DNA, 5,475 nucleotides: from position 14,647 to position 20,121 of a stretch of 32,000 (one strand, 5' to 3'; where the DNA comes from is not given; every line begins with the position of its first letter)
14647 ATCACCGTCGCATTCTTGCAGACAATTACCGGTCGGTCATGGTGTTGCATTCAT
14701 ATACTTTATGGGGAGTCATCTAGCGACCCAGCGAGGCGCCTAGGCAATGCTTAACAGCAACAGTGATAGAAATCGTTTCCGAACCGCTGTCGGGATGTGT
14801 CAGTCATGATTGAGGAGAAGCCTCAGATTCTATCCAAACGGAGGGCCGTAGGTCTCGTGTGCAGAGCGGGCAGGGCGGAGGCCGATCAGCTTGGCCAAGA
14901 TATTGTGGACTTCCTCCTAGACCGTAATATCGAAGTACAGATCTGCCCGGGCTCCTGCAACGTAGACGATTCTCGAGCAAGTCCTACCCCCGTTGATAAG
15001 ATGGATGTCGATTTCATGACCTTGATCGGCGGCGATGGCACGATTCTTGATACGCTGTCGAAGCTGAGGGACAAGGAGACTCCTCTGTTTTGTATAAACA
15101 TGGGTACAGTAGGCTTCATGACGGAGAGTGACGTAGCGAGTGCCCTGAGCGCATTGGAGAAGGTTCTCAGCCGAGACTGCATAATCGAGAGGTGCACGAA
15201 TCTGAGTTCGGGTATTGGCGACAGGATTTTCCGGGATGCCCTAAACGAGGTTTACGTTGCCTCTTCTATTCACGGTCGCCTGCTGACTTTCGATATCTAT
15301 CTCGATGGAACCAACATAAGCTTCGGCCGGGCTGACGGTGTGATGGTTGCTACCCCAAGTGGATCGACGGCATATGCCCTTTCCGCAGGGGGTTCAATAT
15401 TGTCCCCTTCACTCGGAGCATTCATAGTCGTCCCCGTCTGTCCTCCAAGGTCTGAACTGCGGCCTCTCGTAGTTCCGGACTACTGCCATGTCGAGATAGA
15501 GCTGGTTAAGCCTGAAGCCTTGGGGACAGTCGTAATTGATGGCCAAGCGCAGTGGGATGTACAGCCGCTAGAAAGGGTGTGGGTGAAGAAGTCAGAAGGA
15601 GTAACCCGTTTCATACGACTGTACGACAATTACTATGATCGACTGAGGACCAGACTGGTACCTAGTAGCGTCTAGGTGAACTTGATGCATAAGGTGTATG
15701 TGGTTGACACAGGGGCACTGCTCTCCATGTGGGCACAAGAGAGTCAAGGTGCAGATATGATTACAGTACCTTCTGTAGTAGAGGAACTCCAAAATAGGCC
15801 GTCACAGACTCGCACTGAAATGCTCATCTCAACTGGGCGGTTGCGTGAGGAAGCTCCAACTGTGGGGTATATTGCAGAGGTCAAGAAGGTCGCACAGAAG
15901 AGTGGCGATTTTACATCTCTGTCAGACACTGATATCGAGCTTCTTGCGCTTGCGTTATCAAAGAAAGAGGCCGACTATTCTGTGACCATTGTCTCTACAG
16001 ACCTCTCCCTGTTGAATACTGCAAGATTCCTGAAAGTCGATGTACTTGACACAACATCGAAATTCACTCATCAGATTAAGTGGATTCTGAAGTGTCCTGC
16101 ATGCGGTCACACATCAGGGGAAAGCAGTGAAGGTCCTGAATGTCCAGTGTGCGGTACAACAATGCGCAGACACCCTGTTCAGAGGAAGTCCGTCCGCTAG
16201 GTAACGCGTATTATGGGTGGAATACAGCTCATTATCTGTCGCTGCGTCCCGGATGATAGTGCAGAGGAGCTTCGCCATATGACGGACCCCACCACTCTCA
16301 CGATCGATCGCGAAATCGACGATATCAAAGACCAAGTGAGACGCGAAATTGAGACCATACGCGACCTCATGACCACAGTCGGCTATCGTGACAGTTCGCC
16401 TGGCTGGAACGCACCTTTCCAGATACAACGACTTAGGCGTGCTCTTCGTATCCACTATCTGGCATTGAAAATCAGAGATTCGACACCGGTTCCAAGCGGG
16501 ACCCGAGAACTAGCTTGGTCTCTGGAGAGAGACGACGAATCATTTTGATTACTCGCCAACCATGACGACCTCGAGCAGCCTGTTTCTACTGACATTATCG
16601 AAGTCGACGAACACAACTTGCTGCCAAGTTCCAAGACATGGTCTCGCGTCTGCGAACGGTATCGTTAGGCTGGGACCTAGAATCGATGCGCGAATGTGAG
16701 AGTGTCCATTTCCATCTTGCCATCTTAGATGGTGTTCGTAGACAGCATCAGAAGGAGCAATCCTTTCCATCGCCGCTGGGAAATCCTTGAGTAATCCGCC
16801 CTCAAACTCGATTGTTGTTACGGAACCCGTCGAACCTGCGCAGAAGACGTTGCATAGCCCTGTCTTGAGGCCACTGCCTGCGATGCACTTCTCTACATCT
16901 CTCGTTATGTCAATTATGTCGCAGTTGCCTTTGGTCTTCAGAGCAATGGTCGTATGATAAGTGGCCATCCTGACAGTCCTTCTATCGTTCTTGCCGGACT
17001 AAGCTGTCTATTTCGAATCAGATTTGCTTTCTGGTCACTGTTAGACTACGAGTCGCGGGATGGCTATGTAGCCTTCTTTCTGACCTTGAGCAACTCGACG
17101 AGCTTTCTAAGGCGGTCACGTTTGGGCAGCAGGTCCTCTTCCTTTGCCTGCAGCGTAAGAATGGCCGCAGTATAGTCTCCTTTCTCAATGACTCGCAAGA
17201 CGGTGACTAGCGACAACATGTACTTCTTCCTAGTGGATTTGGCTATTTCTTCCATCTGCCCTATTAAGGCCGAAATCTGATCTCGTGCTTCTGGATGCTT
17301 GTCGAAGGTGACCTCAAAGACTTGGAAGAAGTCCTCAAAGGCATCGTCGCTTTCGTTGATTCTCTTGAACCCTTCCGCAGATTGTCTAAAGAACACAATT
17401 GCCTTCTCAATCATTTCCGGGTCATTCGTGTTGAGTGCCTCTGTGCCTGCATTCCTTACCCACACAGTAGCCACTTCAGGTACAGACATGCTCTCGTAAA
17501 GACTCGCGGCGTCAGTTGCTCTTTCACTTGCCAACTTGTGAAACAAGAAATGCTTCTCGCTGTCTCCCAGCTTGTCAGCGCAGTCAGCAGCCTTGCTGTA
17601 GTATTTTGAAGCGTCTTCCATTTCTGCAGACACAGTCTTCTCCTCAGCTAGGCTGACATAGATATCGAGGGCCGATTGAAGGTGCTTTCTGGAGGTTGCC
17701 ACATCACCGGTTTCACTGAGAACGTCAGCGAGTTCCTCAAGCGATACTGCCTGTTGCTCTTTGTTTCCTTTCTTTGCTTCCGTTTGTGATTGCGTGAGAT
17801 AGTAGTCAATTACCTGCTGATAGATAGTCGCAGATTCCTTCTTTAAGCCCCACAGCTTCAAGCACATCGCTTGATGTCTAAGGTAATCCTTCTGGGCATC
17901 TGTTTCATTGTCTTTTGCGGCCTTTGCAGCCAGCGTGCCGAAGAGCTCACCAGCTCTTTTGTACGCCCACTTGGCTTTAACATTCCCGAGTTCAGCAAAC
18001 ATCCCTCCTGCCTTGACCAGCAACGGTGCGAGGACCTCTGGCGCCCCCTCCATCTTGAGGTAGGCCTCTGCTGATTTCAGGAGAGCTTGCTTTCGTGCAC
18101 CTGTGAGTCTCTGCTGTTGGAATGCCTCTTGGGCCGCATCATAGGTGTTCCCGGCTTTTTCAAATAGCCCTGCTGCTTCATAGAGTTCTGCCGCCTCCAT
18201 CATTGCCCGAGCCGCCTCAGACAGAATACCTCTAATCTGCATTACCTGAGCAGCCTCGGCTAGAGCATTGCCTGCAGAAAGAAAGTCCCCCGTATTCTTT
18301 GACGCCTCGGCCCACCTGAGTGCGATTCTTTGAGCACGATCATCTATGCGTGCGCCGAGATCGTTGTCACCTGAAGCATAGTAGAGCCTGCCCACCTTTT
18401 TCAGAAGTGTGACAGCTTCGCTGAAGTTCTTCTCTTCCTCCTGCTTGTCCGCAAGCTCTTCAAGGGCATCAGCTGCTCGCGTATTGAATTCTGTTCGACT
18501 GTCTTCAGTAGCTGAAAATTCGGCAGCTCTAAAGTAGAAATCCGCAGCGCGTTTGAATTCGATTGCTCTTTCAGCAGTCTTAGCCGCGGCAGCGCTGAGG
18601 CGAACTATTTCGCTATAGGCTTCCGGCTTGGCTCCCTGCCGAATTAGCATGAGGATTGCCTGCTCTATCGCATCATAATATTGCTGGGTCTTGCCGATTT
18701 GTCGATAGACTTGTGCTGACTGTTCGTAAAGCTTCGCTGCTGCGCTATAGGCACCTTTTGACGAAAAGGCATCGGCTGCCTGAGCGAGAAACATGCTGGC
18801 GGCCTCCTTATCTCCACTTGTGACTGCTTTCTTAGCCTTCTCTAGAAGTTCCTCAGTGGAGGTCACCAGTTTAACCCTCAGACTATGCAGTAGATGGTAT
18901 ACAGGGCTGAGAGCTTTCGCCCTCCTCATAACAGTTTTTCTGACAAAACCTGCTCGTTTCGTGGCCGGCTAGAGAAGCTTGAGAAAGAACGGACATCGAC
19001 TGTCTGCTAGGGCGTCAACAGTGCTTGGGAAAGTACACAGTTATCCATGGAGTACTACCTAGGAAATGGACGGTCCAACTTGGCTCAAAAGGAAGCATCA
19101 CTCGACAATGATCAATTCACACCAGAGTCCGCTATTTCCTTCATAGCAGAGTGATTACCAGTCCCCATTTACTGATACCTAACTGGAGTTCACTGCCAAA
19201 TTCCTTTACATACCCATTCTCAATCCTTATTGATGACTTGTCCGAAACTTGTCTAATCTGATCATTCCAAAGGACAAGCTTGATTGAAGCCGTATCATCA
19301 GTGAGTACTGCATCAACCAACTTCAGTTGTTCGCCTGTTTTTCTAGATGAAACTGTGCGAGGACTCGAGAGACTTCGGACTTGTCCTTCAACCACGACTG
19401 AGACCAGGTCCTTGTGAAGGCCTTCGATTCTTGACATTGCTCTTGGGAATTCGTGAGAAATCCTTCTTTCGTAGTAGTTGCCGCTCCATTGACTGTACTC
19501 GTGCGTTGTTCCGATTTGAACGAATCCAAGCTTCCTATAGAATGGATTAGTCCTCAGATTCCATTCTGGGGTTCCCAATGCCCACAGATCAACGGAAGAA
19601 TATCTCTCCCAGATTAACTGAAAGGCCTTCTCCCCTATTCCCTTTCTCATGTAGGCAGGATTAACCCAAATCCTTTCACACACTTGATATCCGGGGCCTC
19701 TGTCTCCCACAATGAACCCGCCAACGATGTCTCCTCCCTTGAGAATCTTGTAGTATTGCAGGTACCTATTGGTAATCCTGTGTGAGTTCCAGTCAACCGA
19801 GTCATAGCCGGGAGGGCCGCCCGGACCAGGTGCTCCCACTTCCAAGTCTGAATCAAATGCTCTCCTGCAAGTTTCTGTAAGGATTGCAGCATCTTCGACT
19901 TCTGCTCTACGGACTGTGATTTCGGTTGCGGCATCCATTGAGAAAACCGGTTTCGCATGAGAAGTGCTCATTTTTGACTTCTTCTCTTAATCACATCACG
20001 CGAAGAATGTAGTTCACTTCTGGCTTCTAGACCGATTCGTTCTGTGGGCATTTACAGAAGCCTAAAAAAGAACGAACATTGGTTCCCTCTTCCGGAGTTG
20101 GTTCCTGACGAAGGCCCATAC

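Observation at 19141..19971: GNAT acetyltransferase fused to a single-stranded nucleic-acid-binding OB fold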

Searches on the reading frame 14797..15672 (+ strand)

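Call 74: search_protein_families(library=pfam, proteins=[window:14797-15672:+], max_evalue=0.001)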
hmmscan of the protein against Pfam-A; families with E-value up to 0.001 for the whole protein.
window:14797-15672:+ (292 aa): 2 families
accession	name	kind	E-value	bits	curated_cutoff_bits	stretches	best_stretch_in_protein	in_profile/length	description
PF20143.4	NAD_kinase_C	-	1.5e-29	102.7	23.7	1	149-275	1-126/126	ATP-NAD kinase C-terminal domain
PF01513.26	NAD_kinase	-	8e-16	59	25.5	1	18-126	1-128/130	ATP-NAD kinase N-terminal domain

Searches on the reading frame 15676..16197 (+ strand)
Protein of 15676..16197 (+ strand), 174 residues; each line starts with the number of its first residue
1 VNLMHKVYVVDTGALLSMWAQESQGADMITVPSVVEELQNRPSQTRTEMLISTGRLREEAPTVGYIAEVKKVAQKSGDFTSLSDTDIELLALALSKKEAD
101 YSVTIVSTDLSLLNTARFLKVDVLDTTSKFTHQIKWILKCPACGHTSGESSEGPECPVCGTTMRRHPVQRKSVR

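Call 74: search_protein_families(library=pfam, proteins=[window:15676-16197:+], max_evalue=0.001)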
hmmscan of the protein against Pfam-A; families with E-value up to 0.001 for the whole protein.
window:15676-16197:+ (174 aa): 2 families
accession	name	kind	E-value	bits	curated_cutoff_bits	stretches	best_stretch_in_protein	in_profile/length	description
PF17146.10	PIN_6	-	3.7e-18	66.2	27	1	9-94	2-85/87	PIN domain of ribonuclease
PF13638.12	PIN_4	-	2.9e-05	24.8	21.9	1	8-125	1-130/132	PIN domain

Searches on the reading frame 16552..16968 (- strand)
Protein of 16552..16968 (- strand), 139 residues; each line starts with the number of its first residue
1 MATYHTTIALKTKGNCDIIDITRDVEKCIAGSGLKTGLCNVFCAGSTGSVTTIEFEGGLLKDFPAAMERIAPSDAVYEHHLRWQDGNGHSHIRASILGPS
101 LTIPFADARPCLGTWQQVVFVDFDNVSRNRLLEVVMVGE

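Call 74: search_protein_families(library=pfam, proteins=[window:16552-16968:-], max_evalue=0.001)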
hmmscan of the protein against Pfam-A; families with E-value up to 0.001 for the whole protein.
window:16552-16968:- (139 aa): 1 family
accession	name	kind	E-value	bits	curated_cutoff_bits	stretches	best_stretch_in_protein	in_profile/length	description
PF01894.22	UPF0047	-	1e-31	109.9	27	1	20-132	1-113/117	Uncharacterised protein family UPF0047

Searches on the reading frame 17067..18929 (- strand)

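Call 74: search_protein_families(library=pfam, proteins=[window:17067-18929:-], max_evalue=0.001)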
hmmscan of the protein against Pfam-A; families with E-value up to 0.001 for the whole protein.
window:17067-18929:- (621 aa): 2 families
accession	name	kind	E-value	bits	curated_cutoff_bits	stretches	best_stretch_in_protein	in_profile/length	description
PF14938.12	SNAP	-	3.7e-10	40.2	25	1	207-293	79-168/282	Soluble NSF attachment protein, SNAP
PF13424.12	TPR_12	-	1.4e-06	28.9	30.1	0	386-424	37-75/77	Tetratricopeptide repeat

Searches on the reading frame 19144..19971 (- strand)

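Call 4: search_protein_families(library=pfam, proteins=[window:19144-19971:-], max_evalue=1)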
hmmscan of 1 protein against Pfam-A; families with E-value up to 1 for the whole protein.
window:19144-19971:- (276 aa): 7 families
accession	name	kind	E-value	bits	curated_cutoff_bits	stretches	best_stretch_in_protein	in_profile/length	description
PF13508.13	Acetyltransf_7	-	8.7e-09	36.1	27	1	74-151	6-83/84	Acetyltransferase (GNAT) domain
PF21473.3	Ssb-like_OB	-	4e-08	33.8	24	1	190-272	12-95/97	Single-stranded DNA binding protein Ssb-like, OB fold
PF00583.31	Acetyltransf_1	-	1.1e-07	32.5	20.7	1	68-150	31-116/116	Acetyltransferase (GNAT) family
PF01336.31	tRNA_anti-codon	-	2.3e-05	24.7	27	1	192-268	1-71/75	OB-fold nucleic acid binding domain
PF13673.13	Acetyltransf_10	-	0.00094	19.6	23.6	1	64-157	24-114/128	Acetyltransferase (GNAT) domain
PF16900.11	REPA_OB_2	-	0.0082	16.5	27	1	192-260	13-84/98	Replication protein A OB domain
PF21128.4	MCM4_WHD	-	0.0096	16.4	24.4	1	210-257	4-51/75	MCM4, winged helix domain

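Call 5: search_protein_families(library=ncbifam, proteins=[window:19144-19971:-], max_evalue=1)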
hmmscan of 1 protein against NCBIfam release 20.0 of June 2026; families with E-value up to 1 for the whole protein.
window:19144-19971:- (276 aa): 18 families
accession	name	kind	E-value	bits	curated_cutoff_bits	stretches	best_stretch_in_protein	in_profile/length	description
NF005049.0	PRK06461.1-3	equivalog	5.6e-14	52.5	188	1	184-271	9-95/144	single-stranded DNA-binding protein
NF005050.0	PRK06461.1-4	equivalog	1.7e-09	38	176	1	179-270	5-94/151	single-stranded DNA-binding protein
NF005551.0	PRK07211.1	equivalog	4.5e-06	26.2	575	1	179-270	161-254/485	single-stranded DNA binding protein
NF009030.0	PRK12366.1-1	equivalog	6.4e-06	24.9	1147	1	173-252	66-147/796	replication factor A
NF005051.0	PRK06461.1-5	equivalog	8.9e-06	25.8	235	1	181-265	4-86/146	single-stranded DNA-binding protein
NF005554.0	PRK07218.1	equivalog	4.1e-05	22.8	447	1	185-259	168-238/423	Single-stranded DNA binding protein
TIGR01575.1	rimI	equivalog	7.9e-05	22.8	86.4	1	66-160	27-122/132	ribosomal protein S18-alanine N-acetyltransferase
NF009034.0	PRK12366.1-5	equivalog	0.00011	20.7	789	1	204-270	196-484/642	replication factor A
NF012035.0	PRK15491.1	equivalog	0.00012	21.5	362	1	180-270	167-261/374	replication factor A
NF005048.0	PRK06461.1-1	equivalog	0.00015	22.2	230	1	184-265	7-86/148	single-stranded DNA-binding protein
NF009032.0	PRK12366.1-3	equivalog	0.00063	18.1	773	1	191-271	412-492/651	replication factor A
NF011288.0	PRK14699.1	equivalog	0.00089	18.2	544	1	177-257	274-356/484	replication factor A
NF053587.1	SpmdActasePaiA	equivalog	0.0013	18.5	250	1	98-156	93-153/172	spermidine/spermine N(1)-acetyltransferase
NF007853.0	PRK10562.1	equivalog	0.0091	16.2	125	1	100-156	73-126/146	N-acetyltransferase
NF009031.0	PRK12366.1-2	equivalog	0.013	13.9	767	1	217-272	433-489/647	replication factor A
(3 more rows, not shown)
